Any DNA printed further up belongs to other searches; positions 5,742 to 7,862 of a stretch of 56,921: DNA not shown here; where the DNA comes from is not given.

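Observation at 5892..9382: Translationally coupled ThDP enzyme + large GT-A-fold protein: unassigned two-gene biosynthetic unit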

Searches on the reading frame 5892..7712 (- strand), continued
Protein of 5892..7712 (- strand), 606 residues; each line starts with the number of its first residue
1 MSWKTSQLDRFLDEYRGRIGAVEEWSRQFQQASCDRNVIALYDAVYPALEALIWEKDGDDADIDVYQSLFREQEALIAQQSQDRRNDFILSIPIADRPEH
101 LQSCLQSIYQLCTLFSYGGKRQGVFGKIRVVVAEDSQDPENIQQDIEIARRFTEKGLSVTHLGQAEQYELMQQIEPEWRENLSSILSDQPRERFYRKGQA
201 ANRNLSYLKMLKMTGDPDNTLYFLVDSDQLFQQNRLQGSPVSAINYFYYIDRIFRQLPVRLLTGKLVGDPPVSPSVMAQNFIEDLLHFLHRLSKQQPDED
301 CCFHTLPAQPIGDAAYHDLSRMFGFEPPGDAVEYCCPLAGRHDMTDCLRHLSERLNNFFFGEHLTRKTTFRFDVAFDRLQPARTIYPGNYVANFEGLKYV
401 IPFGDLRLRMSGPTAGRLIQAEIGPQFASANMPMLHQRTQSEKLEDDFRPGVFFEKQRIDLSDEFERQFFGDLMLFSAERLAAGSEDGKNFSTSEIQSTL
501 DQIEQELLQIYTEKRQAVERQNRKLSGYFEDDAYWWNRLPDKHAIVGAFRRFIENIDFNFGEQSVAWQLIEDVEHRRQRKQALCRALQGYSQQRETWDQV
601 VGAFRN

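Call 31: find_related_loci(query=A1, collection=genome_contigs, flank=8000)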
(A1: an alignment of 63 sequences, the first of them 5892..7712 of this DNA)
Query A1 (606 aa) in genome_contigs; peptide patterns used: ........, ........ (x = any residue, [..] = any of these).
366 stretches matched a pattern; 316 encode a relative of the query (tblastn E <= 1e-3); the best 80 are kept; 80 distinct loci.
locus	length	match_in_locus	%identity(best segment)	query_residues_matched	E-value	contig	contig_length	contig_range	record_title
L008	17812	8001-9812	51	4-600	0e+0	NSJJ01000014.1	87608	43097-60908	MAG: Sulfuricella denitrificans isolate Ru_enrich_SD NODE_128_length_87608_cov_14.0674, whole genome shotgun sequence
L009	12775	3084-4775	53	38-598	0e+0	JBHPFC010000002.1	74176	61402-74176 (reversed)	Pseudomonadota bacterium isolate SAG AM-311-I13 NODE_2_length_74176_cov_27.810580, whole genome shotgun sequence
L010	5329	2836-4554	55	37-601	0e+0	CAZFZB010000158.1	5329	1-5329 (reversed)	MAG TPA_asm: uncultured Chromatiaceae bacterium isolate binchicken_co245_23 genome assembly, contig: NODE_21349_length_5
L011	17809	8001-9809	51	4-600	0e+0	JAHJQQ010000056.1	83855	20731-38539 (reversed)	MAG: Gammaproteobacteria bacterium isolate OS_PC_MetaG.mb.114 OS_PC_MetaG.mb.114_k141_804813, whole genome shotgun seque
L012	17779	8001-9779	53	7-600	0e+0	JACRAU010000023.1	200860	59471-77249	MAG: Betaproteobacteria bacterium isolate NC_groundwater_1602_Pr3_B-0.1um_64_42 SR-2_scaffold_141_3105852, whole genome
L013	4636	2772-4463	53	38-598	0e+0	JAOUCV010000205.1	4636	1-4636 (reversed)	MAG: Gammaproteobacteria bacterium isolate 24_Oct_SF_Bin33 24_Oct_SF_Bin33_scaffold_6605_c1, whole genome shotgun sequen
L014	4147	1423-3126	54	38-600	0e+0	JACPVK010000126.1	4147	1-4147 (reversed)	MAG: Gammaproteobacteria bacterium isolate NC_groundwater_783_Ag_S2p5_49_5 JBCH_GD18_4_SO25_S179_scaffold_244159, whole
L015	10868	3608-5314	53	38-600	0e+0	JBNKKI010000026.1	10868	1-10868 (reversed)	MAG: Gammaproteobacteria bacterium isolate H1H2.bin.43.orig k141_92205, whole genome shotgun sequence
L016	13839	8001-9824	51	5-600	0e+0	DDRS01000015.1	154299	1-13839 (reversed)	MAG TPA_asm: Thiobacillus denitrificans isolate UBA2410 UBA2410_contig_768, whole genome shotgun sequence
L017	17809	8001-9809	51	5-600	0e+0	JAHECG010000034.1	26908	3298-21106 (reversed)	MAG: Betaproteobacteria bacterium isolate Ww164 NODE_3067_length_26908_cov_12.505208, whole genome shotgun sequence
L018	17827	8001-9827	51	5-600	0e+0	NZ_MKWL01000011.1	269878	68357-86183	MAG: Thiobacillus sp. 0-1251 scnpilot_expt_500_bf_sub50_scaffold_2, whole genome shotgun sequence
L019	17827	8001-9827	50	1-600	0e+0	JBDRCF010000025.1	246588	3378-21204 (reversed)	MAG: Pseudomonadota bacterium isolate MEGAHIT-group-1.17 k141_2959685, whole genome shotgun sequence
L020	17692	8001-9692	52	38-598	0e+0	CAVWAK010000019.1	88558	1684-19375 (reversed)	MAG: uncultured Gammaproteobacteria bacterium isolate MFD03551.bin.1.74 genome assembly, contig: contig_25266, whole gen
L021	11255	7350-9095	52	38-606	0e+0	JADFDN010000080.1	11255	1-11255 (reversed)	MAG: Thiobacillus sp. isolate QR_Bin.21 NODE_80_length_11255_cov_25.3997, whole genome shotgun sequence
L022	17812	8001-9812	50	5-600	0e+0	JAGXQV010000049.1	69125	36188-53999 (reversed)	MAG: Sulfuricella sp. isolate CROMO_A_6 c_000000282740, whole genome shotgun sequence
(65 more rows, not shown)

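Call 41: search_protein_families(library=pfam, alignment_id=A3, max_evalue=5)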
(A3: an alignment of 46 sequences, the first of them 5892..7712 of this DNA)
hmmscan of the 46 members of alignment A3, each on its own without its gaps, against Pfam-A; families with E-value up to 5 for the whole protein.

A. member 1, window:5892-7712:- (606 aa): 0 families

B. families by the number of members that match (of 46 scanned): 43 families (the first 25 are shown)
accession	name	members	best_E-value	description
PF00535.33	Glycos_transf_2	12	0.00093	Glycosyl transferase family 2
PF19787.4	DUF6271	2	0.00014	Family of unknown function (DUF6271)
PF20988.2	SidF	1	0.012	Phosphoinositide phosphatase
PF06160.17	EzrA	1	0.012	Septation ring formation regulator, EzrA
PF20557.3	DnaT_2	1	0.02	Putative DnaT-like ssDNA binding protein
PF23248.1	KH_PARP14_2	1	0.025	PARP14, second type I KH domain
PF21420.2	Tautomerase-like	1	0.037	Tautomerase-like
PF22507.2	DUF6994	1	0.041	Family of unknown function (DUF6994)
PF00934.25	PE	1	0.042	PE family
PF21397.2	Annexin_3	1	0.057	Alpha-11 giardin annexin domain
PF03715.18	Noc2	1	0.059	Noc2p family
PF22558.3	REase-ARP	1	0.062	Restriction Endonuclease associating with ARP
PF00296.26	Bac_luciferase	1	0.064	Luciferase-like monooxygenase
PF02337.22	Gag_p10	1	0.065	Retroviral GAG p10 protein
PF19438.4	LIN9_C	1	0.072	LIN9 C-terminal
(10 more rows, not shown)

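Call 59: find_encoding_contigs(protein=P0148, flank=8000, max_places=2)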
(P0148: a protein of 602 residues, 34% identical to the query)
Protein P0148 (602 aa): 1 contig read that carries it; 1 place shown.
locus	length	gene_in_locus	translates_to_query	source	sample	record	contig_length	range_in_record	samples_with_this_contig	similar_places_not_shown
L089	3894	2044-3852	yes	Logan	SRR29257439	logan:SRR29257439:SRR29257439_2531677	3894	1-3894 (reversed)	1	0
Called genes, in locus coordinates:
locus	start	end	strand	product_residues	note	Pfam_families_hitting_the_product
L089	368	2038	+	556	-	PF02776:TPP_enzyme_N, PF00205:TPP_enzyme_M, PF02775:TPP_enzyme_C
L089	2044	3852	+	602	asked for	-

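Call 60: find_encoding_contigs(protein=P0122, flank=8000, max_places=2)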
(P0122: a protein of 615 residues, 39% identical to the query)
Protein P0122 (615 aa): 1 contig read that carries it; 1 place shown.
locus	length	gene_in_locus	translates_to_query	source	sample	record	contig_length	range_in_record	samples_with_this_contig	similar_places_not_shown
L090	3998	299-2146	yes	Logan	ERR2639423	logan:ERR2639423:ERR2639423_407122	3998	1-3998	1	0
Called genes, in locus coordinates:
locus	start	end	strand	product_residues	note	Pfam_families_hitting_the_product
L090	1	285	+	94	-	?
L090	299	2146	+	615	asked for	-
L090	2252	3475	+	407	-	PF27533:CapK_C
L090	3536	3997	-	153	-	?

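Call 64: find_related_loci(query=A5, collection=metagenome_contigs, flank=8000)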
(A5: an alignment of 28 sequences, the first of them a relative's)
Query A5 (615 aa) in metagenome_contigs; peptide patterns used: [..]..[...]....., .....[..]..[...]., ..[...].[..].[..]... (x = any residue, [..] = any of these).
600 stretches matched a pattern (row limit reached: there are more); 549 encode a relative of the query (tblastn E <= 1e-3); the best 80 are kept; 80 distinct loci.
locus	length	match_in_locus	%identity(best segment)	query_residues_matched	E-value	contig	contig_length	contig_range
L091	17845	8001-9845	100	1-615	0e+0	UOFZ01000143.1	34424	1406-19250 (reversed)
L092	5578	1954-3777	70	1-608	0e+0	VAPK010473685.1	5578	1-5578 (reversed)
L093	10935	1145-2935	70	12-608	0e+0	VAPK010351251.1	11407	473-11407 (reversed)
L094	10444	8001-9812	59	1-607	0e+0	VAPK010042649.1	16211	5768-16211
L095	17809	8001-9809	58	1-606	0e+0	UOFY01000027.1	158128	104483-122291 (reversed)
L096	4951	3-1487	59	116-610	0e+0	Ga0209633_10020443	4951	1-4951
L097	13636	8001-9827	50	1-606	0e+0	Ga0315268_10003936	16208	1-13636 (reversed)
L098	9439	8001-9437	61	2-480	0e+0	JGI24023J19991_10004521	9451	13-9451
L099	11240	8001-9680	53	47-606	0e+0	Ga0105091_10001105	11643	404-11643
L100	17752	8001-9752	49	22-605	0e+0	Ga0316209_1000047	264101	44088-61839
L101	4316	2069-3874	48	8-607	0e+0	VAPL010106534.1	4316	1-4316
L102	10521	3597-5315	50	34-606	0e+0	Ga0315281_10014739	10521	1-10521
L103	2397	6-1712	50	39-607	0e+0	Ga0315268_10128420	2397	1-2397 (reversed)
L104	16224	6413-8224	48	8-608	0e+0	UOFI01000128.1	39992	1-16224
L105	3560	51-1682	52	63-606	0e+0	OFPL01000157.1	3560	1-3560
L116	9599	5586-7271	50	36-605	0e+0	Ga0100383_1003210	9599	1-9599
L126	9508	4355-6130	46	14-607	0e+0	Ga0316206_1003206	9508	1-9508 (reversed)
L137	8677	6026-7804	47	8-605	0e+0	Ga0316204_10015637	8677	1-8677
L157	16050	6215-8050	44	1-610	5e-175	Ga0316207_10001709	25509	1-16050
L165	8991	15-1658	48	64-612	8e-174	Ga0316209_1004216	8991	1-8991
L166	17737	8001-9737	45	24-605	1e-173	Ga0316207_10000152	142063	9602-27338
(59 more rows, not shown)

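Call 68: search_protein_families(library=pfam, proteins=[L126:6145-6681:+, L100:10465-11079:-, L099:9778-11088:+, L166:3945-4856:+, L137:2255-2800:+, L157:3993-4412:-, L165:8055-8315:+, L166:1530-3512:+, L116:1740-2399:+, L166:993-1466:+], max_evalue=0.01)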
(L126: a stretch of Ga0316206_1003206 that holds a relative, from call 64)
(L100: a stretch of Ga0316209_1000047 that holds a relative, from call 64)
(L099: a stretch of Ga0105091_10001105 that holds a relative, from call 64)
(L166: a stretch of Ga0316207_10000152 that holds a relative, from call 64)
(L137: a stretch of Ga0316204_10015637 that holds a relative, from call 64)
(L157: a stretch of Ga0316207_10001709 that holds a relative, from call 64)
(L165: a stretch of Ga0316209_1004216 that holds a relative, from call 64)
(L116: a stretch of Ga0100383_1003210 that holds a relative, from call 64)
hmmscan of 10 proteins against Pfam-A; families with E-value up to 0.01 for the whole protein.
L126:6145-6681:+ (178 aa): 0 families

L100:10465-11079:- (204 aa): 1 family
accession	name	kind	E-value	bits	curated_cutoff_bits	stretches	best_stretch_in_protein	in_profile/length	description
PF13578.12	Methyltransf_24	-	4.8e-09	37.5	26.3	1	53-167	6-104/105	Methyltransferase domain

L099:9778-11088:+ (436 aa): 0 families

L166:3945-4856:+ (303 aa): 1 family
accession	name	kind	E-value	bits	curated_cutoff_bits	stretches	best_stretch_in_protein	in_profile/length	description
PF03692.20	CxxCxxCC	-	3.6e-11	44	23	1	29-131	2-73/85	Putative zinc- or iron-chelating domain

L137:2255-2800:+ (181 aa): 2 families
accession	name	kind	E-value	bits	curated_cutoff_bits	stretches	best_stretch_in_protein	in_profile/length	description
PF12850.12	Metallophos_2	-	1.3e-30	106.9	27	1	10-163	2-152/154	Calcineurin-like phosphoesterase superfamily domain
PF00149.33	Metallophos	-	0.00096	20.1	21.5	1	10-129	2-190/191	Calcineurin-like phosphoesterase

L157:3993-4412:- (139 aa): 1 family
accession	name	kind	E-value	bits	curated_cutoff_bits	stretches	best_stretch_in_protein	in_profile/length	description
PF00571.33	CBS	-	4.4e-23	81.8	24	2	4-58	1-54/57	CBS domain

L165:8055-8315:+ (86 aa): 0 families

L166:1530-3512:+ (660 aa): 2 families
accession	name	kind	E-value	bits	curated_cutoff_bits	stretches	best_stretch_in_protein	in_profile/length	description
PF00890.30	FAD_binding_2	-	1.2e-10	41.7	20.4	1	17-268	1-255/414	FAD binding domain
PF02910.25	Succ_DH_flav_C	-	0.00013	22.4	20.8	1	534-643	3-110/130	Fumarate reductase flavoprotein C-term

L116:1740-2399:+ (219 aa): 0 families

L166:993-1466:+ (157 aa): 11 families
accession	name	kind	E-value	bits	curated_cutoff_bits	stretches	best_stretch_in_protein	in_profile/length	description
PF12139.13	APS-reductase_C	-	1.3e-28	99.4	25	1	71-142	2-73/82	Adenosine-5'-phosphosulfate reductase beta subunit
PF12838.12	Fer4_7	-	4.1e-09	37.2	27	1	9-67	1-52/52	4Fe-4S dicluster domain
PF00037.32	Fer4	-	8.8e-08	32.1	21.1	1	50-69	5-24/24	4Fe-4S binding domain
PF13187.11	Fer4_9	-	3.5e-07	30.6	27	1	9-68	1-52/52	4Fe-4S dicluster domain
PF25160.1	LdpA_Fe-S-bd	-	0.00011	22.4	27.6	0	41-73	16-48/49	LdpA Fe-S cluster-binding domain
PF12837.12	Fer4_6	-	0.00017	21.8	25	0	6-28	5-22/24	4Fe-4S binding domain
PF12800.12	Fer4_4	-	0.00019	21.9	24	0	50-65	1-16/17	4Fe-4S binding domain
PF12798.12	Fer4_3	-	0.00032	21.8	27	1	53-67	1-15/15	4Fe-4S binding domain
PF13237.11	Fer4_10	-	0.00034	20.9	25.5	1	7-64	6-53/53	4Fe-4S dicluster domain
PF12797.12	Fer4_2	-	0.0012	19.1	24.5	0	4-26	4-21/22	4Fe-4S binding domain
PF13484.11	Fer4_16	-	0.0027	18.9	30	0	52-71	1-20/66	4Fe-4S double cluster binding domain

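Call 72: search_solved_structures(query=A6, max_evalue=10, show_alignments=2)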
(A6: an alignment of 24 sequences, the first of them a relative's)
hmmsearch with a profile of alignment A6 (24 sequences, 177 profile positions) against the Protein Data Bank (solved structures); distinct sequences matched with E-value up to 10: 5.
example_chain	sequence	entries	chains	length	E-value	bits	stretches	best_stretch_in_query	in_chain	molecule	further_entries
3ma9_A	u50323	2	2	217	0.0037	20.2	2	5-41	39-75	Transmembrane glycoprotein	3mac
2cmr_A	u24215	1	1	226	0.0042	20.1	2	5-41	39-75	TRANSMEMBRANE GLYCOPROTEIN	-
2xra_A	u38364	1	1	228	0.0043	20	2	5-41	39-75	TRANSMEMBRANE PROTEIN GP41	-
5ka6_A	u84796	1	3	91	0.16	14.9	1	5-40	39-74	Transmembrane protein gp41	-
5ka5_A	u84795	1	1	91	0.16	14.9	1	5-40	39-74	Transmembrane glycoprotein gp41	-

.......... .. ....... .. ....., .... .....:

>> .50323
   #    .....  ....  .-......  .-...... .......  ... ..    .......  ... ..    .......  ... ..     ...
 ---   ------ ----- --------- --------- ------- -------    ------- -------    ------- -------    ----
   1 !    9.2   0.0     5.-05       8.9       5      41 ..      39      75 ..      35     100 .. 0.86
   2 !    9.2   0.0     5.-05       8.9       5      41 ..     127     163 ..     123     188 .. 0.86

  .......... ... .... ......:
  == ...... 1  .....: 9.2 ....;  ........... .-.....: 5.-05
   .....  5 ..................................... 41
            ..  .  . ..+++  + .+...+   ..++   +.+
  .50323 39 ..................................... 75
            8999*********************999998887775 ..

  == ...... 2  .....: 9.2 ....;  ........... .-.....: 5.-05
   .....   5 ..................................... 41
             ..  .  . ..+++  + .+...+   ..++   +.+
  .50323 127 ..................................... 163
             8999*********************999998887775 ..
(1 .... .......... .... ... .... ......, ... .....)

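Call 73: search_protein_families(library=pfam, alignment_id=A6, max_evalue=10)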
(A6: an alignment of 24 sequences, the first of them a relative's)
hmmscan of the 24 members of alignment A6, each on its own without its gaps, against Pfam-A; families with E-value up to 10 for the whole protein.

A. member 1, L126:6145-6681:+ (178 aa): 0 families

B. families by the number of members that match (of 24 scanned): 19 families
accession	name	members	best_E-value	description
PF03637.22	Mob1_phocein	3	0.0063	Mob1/phocein family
PF13469.12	Sulfotransfer_3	2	0.0087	Sulfotransferase family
PF25200.1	DUF7833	2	0.019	Family of unknown function (DUF7833)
PF19456.4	MobI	2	0.059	MobI protein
PF21133.2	CAA_C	1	0.0027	CCA-adding enzyme, C-terminal domain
PF00631.27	G-gamma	1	0.0032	GGL domain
PF16813.11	Cas_St_Csn2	1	0.009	CRISPR-associated protein Csn2 subfamily St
PF24996.1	NANM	1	0.032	N-acetylneuraminate epimerase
PF09588.16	YqaJ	1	0.063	YqaJ-like viral recombinase domain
PF12022.14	COG2_C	1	0.066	COG complex component, COG2, C-terminal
PF20531.3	DUF6746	1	0.08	Family of unknown function (DUF6746)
PF19011.5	DUF5740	1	0.092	Family of unknown function (DUF5740)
PF00244.26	14-3-3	1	0.096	14-3-3 protein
PF18475.7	PIN7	1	0.1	PIN domain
PF20547.3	DUF6761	1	0.11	Family of unknown function (DUF6761)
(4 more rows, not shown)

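Call 80: list_cluster_members(proteins=[P0122, P0124, P0127, P0130, P0142, P0148, P0155, P0158, P0170, P0234])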
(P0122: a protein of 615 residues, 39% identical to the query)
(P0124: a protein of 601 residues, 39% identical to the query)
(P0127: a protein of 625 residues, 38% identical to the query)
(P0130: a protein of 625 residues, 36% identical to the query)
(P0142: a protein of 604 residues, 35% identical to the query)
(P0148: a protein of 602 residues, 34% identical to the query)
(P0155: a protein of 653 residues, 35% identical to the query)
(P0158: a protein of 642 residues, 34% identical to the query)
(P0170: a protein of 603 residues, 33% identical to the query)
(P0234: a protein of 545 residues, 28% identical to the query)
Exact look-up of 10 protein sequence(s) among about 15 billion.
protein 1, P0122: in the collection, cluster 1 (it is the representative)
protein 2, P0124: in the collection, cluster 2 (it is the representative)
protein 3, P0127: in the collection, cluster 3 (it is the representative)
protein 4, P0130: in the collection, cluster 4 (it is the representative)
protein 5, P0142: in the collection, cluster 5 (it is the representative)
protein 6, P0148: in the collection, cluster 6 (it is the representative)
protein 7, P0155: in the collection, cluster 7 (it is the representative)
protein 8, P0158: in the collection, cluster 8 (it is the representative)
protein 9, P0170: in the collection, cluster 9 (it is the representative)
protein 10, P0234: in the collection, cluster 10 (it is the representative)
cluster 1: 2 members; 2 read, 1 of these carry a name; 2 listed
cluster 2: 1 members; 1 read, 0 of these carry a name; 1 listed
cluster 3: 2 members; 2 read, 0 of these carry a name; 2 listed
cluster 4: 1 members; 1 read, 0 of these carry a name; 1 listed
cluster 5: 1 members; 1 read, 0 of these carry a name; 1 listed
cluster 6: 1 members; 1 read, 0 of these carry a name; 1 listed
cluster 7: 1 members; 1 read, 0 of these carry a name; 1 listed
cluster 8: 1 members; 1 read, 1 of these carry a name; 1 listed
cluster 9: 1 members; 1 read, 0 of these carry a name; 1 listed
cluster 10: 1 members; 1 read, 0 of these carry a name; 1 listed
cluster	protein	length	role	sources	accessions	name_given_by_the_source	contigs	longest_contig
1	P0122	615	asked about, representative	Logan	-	-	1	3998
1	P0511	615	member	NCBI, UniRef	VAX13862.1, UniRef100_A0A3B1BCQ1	hypothetical protein MNBD_GAMMA24-1703 [hydrothermal vent metagenome] | Uncharacterized protein n=1 Tax=hydrothermal vent metagenome TaxID=652676 ...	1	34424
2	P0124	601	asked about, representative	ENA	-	-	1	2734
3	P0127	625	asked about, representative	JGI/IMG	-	-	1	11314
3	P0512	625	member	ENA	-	-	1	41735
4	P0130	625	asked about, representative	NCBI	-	-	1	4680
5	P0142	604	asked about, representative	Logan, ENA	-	-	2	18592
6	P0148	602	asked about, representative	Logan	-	-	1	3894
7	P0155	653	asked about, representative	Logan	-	-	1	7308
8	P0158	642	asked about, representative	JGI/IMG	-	hypothetical protein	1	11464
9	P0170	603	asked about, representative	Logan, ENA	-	-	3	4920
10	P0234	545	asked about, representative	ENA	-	-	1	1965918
